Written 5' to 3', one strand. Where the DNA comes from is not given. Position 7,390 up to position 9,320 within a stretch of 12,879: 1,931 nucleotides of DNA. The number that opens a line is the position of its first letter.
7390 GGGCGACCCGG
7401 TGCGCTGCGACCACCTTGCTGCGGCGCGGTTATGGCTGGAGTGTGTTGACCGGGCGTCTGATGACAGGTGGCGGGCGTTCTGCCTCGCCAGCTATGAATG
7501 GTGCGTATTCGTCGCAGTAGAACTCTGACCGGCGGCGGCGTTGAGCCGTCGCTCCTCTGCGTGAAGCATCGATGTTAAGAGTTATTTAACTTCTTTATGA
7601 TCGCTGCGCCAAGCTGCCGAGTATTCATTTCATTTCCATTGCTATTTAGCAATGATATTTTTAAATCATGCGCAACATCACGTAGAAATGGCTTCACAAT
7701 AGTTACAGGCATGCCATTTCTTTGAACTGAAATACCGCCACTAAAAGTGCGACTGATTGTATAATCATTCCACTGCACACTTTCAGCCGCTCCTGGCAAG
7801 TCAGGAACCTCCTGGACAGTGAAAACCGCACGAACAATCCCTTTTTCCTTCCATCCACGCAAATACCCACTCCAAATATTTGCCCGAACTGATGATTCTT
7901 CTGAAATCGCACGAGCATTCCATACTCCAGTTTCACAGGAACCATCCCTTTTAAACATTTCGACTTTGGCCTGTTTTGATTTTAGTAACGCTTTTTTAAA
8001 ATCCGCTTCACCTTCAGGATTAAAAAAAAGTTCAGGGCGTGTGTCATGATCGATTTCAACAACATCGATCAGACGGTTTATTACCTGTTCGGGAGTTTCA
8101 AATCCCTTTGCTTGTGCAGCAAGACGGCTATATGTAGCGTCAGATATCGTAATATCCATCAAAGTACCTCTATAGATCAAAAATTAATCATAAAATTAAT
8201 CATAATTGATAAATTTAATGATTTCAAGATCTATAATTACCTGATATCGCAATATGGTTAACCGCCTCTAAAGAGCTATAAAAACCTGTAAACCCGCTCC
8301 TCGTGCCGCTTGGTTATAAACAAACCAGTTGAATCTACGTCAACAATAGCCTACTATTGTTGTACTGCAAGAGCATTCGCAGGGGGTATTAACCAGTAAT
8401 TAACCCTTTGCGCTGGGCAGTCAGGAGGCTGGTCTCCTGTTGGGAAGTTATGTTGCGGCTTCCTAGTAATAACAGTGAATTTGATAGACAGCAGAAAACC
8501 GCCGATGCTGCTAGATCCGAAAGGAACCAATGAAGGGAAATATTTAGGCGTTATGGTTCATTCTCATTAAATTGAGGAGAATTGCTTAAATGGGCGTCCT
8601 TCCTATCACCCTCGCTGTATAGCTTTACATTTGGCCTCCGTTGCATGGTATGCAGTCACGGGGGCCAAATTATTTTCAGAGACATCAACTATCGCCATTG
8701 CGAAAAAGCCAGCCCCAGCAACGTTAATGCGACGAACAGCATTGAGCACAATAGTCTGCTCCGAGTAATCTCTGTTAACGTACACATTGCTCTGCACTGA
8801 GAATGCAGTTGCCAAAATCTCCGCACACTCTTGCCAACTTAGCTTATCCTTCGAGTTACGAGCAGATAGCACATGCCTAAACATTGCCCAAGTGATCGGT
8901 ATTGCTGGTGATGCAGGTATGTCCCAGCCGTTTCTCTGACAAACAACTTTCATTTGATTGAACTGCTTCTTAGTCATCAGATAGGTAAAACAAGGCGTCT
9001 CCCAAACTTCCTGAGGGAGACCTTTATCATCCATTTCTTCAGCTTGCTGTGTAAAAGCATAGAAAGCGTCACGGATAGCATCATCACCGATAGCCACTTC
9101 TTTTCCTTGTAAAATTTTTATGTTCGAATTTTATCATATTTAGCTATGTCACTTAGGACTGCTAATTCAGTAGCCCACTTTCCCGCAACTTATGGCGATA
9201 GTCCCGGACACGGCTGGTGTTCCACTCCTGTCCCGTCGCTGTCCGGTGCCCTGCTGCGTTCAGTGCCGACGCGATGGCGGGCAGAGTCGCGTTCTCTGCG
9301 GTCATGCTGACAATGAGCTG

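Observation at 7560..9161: AT-rich two-gene cargo island inserted between the primase and helicase/ori modules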

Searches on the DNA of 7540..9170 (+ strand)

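Call 11: search_dna_similar(query=window:7540-9170:+, collection=plasmids, mode=distant, max_rows=40)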
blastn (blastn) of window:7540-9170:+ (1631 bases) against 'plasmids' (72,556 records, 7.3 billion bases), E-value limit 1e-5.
Records with a match: 81; places in all: 85; records where one place covers at least 80% of the query: 3.
Best place of each record, by identity: >=99% 5; 90-95% 15; 80-90% 37; 60-80% 24.
By first word of the organism name: Escherichia 33; Aeromonas 13; Salmonella 10; Citrobacter 7; Klebsiella 6; Enterobacter 3; Serratia 3; Yersinia 2; Edwardsiella 2; Kosakonia 1; and 1 more.
By predicted mobility (MOB-suite, as given by PLSDB): mobilizable 34; non-mobilizable 33; conjugative 14.
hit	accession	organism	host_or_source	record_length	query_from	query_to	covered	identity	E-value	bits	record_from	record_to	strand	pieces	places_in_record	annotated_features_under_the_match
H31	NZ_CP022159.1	Escherichia coli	water,wastewater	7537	1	1631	100%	100.0%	0e+0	2942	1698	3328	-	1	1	hypothetical protein (x3)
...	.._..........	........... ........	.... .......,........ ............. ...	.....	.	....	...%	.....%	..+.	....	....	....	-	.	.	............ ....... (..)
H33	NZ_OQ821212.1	Citrobacter freundii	-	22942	1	1631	100%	100.0%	0e+0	2942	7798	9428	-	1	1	hypothetical protein (x3)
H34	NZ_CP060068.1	Escherichia coli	Homo sapiens,isolate,feces from healthy ...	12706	755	1631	54%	99.3%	0e+0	1555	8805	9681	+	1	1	hypothetical protein (x2)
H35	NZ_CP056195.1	Klebsiella pneumoniae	culture,Freshwater sample from ...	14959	797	1631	51%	91.0%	0e+0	1165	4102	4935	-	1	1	hypothetical protein | ribbon-helix-helix protein, CopG family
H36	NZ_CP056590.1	Citrobacter freundii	culture,Freshwater sample from ...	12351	932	1631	43%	89.0%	0e+0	916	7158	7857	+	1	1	hypothetical protein (x2)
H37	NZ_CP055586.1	Citrobacter freundii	culture,Freshwater sample from ...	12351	932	1631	43%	89.0%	0e+0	916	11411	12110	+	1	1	hypothetical protein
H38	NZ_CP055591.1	Citrobacter freundii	culture,Wastewater effluent sample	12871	932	1631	43%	89.0%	0e+0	916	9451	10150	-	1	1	hypothetical protein (x2)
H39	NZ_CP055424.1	Citrobacter freundii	culture,Wastewater effluent sample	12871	932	1631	43%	89.0%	0e+0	916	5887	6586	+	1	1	hypothetical protein (x2)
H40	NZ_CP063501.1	Escherichia coli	Homo sapiens,rectal swab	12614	929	1569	39%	90.6%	0e+0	886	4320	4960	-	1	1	hypothetical protein | ribbon-helix-helix domain-containing protein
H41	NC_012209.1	Yersinia enterocolitica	-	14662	935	1569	39%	90.9%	0e+0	884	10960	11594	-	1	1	hypothetical protein (x2)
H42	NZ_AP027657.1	Escherichia coli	Homo sapiens,whole organism,feces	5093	940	1569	39%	85.4%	0e+0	722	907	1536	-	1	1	hypothetical protein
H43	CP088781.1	Escherichia coli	Homo sapiens,blood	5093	940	1569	39%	85.2%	0e+0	718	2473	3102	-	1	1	hypothetical protein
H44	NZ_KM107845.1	Escherichia coli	Homo sapiens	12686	1150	1631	30%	99.8%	0e+0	866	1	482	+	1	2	hypothetical protein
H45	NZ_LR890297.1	Klebsiella pneumoniae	Homo sapiens,Rectal swab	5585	946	1558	38%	76.3%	2e-120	442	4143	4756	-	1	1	hypothetical protein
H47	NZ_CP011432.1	Salmonella enterica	Homo sapiens,blood,blood-culture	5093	940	1275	21%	91.1%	1e-129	471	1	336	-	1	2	none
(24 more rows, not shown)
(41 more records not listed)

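Call 26: get_annotated_region(hit=H42, flank=5000)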
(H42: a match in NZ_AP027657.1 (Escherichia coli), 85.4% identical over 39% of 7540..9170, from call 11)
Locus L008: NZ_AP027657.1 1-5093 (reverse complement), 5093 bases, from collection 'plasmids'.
description: Escherichia coli strain PSJ-42 plasmid pPSJ-42_5, complete sequence
organism: Escherichia coli (NCBI taxid 562)
taxonomy: Bacteria; Pseudomonadota; Gammaproteobacteria; Enterobacterales; Enterobacteriaceae; Escherichia; Escherichia coli
host: -; source: Homo sapiens,whole organism,feces; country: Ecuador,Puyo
typing (MOB-suite, as given by PLSDB): mobilizable; replicon rep_cluster_1778; relaxase MOBQ
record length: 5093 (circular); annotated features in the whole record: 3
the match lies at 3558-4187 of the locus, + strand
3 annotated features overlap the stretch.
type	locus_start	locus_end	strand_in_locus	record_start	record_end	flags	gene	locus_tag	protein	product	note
CDS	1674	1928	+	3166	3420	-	-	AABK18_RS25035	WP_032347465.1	hypothetical protein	-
CDS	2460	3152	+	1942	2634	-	-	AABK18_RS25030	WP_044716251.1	replication initiation protein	GO:0006270 - DNA replication initiation [Evidence IEA]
CDS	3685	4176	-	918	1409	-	-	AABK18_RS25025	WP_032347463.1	hypothetical protein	-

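Call 27: get_annotated_region(hit=H41, flank=5000)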
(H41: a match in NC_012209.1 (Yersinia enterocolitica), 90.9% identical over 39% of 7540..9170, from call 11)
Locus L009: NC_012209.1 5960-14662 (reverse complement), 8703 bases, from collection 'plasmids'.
description: Yersinia enterocolitica plasmid pYe4449-2, complete sequence
organism: Yersinia enterocolitica (NCBI taxid 630)
taxonomy: Bacteria; Pseudomonadota; Gammaproteobacteria; Enterobacterales; Yersiniaceae; Yersinia; Yersinia enterocolitica
host: -; source: -; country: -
typing (MOB-suite, as given by PLSDB): non-mobilizable
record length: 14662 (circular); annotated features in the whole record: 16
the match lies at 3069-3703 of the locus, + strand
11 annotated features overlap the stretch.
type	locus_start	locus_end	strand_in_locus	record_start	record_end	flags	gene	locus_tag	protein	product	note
CDS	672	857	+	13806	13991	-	-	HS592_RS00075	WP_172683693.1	hypothetical protein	-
CDS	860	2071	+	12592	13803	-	-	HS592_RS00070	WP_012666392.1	hypothetical protein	-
CDS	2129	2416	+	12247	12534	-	-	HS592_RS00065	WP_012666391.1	hypothetical protein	-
CDS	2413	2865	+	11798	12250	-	-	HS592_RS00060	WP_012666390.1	hypothetical protein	-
CDS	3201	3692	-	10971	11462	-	-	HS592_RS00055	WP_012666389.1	hypothetical protein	-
CDS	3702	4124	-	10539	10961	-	-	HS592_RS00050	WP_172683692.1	hypothetical protein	-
CDS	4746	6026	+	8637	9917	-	-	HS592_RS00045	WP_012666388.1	VapE domain-containing protein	-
CDS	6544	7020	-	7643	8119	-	-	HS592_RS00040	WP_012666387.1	transposase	GO:0006313 - DNA transposition [Evidence IEA]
CDS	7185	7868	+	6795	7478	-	-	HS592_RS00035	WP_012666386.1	hypothetical protein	-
CDS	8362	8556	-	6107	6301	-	-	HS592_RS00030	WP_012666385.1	hypothetical protein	-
CDS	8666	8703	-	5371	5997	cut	-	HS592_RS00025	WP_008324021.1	recombinase family protein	GO:0006310 - DNA recombination [Evidence IEA]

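Call 43: search_dna_similar(query=window:8290-8610:+, collection=ecoli_genomes, mode=distant, max_rows=30, rows=spread)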
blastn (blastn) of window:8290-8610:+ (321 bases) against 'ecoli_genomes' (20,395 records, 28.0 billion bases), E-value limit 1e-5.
Records with a match: 33; places in all: 36; records where one place covers at least 80% of the query: 2.
Genomes with a match: 33 of 5426; with a place that covers at least 80% of the query: 2. Places per genome that has any: lowest 1, median 1, highest 2. On chromosomes: 0 places; on plasmids: 36.
Best place of each record, by identity: >=99% 1; 95-99% 7; 90-95% 2; 80-90% 22; 60-80% 1.
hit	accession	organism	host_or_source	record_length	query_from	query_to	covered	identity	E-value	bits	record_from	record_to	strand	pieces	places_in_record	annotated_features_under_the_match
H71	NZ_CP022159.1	Escherichia coli strain ABWA45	wastewater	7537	1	321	100%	100.0%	2e-162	580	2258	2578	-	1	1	hypothetical protein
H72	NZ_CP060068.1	Escherichia coli strain G5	Homo sapiens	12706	5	321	99%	98.4%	3e-153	550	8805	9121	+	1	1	hypothetical protein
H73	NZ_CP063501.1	Escherichia coli strain EH10-18-47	Homo sapiens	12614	179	321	45%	95.8%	1e-57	232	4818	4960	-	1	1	hypothetical protein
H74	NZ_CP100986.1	Escherichia coli strain ET220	Hoplobatrachus rugulosus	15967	179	321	45%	95.8%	1e-57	232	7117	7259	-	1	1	hypothetical protein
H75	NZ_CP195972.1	Escherichia coli strain I3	Raw wastewater influent sample from the ...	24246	179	321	45%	95.8%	1e-57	232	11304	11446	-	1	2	hypothetical protein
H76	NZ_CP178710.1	Escherichia coli strain VTB97585v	Chicken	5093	190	321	41%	97.7%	2e-55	225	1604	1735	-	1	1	hypothetical protein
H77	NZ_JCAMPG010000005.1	Escherichia coli strain GCUET01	pig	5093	190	321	41%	97.7%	2e-55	225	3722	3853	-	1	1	hypothetical protein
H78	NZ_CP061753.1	Escherichia coli O15:H12 strain 2273-PO3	Ovis aries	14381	47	154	34%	93.5%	5e-37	164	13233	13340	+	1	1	none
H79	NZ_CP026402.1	Escherichia coli strain ECONIH4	-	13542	53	154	32%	94.1%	2e-35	158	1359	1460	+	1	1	none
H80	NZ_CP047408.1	Escherichia coli strain MS6193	Homo sapiens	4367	67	161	30%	82.1%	2e-16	96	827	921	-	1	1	none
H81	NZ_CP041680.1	Escherichia coli strain ESBL 15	Homo sapiens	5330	67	161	30%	82.1%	2e-16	96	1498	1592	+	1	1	none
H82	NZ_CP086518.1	Escherichia coli strain Ec-050-T0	Homo sapiens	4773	67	161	30%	82.1%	2e-16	96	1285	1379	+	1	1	none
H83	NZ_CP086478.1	Escherichia coli strain Ec-050-T20-ESBL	Homo sapiens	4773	67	161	30%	82.1%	2e-16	96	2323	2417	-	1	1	none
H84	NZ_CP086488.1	Escherichia coli strain Ec-050-T20-MAC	Homo sapiens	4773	67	161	30%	82.1%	2e-16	96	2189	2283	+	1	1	none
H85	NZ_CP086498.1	Escherichia coli strain Ec-050-T5-ESBL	Homo sapiens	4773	67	161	30%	82.1%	2e-16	96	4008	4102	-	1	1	none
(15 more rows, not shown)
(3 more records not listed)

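Call 45: get_annotated_region(hit=H82, flank=2500)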
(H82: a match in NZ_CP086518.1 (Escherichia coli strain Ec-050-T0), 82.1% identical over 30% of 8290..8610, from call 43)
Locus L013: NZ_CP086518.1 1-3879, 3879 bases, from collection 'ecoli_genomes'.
description: Escherichia coli strain Ec-050-T0 plasmid pEc-050-T0_8, complete sequence
organism: Escherichia coli strain Ec-050-T0 (NCBI taxid 562)
replicon: plasmid pEc-050-T0_8; assembly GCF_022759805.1
host: Homo sapiens; source: stool; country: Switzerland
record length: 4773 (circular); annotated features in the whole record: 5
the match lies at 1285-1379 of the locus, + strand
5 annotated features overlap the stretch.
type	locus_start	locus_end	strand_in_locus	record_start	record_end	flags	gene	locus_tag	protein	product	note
CDS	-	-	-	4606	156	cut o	-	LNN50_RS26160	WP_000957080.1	MobC family plasmid mobilization relaxosome protein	-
CDS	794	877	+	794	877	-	-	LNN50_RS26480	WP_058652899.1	hypothetical protein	-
CDS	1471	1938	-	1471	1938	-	-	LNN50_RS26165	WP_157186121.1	hypothetical protein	-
CDS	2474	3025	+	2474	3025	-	-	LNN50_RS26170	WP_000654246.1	hypothetical protein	-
CDS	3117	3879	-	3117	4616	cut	mbeA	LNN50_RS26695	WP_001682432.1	plasmid mobilization relaxase MbeA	-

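Call 46: get_annotated_region(hit=H79, flank=3000)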
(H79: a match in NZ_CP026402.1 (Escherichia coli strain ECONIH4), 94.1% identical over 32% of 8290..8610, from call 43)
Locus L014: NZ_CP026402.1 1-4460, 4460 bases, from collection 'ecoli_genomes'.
description: Escherichia coli strain ECONIH4 plasmid pECO-e618, complete sequence
organism: Escherichia coli strain ECONIH4 (NCBI taxid 562)
replicon: plasmid pECO-e618; assembly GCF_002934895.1
host: -; source: -; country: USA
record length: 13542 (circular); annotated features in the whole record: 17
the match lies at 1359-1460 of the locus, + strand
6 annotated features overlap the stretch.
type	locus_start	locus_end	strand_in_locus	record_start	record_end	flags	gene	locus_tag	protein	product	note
CDS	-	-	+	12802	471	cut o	-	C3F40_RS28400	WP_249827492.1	AAA family ATPase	-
CDS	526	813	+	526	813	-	-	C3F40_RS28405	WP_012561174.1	hypothetical protein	-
CDS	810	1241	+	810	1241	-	-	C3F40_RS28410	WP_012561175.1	hypothetical protein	-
CDS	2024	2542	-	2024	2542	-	-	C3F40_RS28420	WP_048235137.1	ribbon-helix-helix protein, CopG family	-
CDS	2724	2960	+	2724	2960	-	-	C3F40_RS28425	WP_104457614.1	hypothetical protein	-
CDS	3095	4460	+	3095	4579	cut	-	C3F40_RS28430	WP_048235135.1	DNA primase family protein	-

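Call 47: search_rna_families(source=window, start=8100, end=8700, threshold=evalue, max_evalue=1)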
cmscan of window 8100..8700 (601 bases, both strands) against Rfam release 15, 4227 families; matches with E-value up to 1: 0.
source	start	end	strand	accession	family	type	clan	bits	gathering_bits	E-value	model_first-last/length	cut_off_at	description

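Call 51: search_rna_families(sources=[L013, L014], threshold=evalue, max_evalue=1)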
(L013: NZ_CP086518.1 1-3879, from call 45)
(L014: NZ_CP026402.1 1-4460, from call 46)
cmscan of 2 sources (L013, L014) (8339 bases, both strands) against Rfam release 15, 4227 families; matches with E-value up to 1: 4.
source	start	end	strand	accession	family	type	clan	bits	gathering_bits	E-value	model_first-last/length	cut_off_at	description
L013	973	1075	+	RF00106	RNAI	Gene; antisense;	-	76.2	47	4.3e-13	1-102/102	no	RNAI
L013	1221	1284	-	RF02551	DapZ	Cis-reg;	-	30.3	56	0.034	1-78/78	no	ABC transporter regulator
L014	2856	2955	-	RF00106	RNAI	Gene; antisense;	-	23.9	47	0.48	1-102/102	no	RNAI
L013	3654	3750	+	RF01275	sR22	Gene; snRNA; snoRNA; CD-box;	-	21.2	40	0.82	1-58/58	no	Small nucleolar RNA sR22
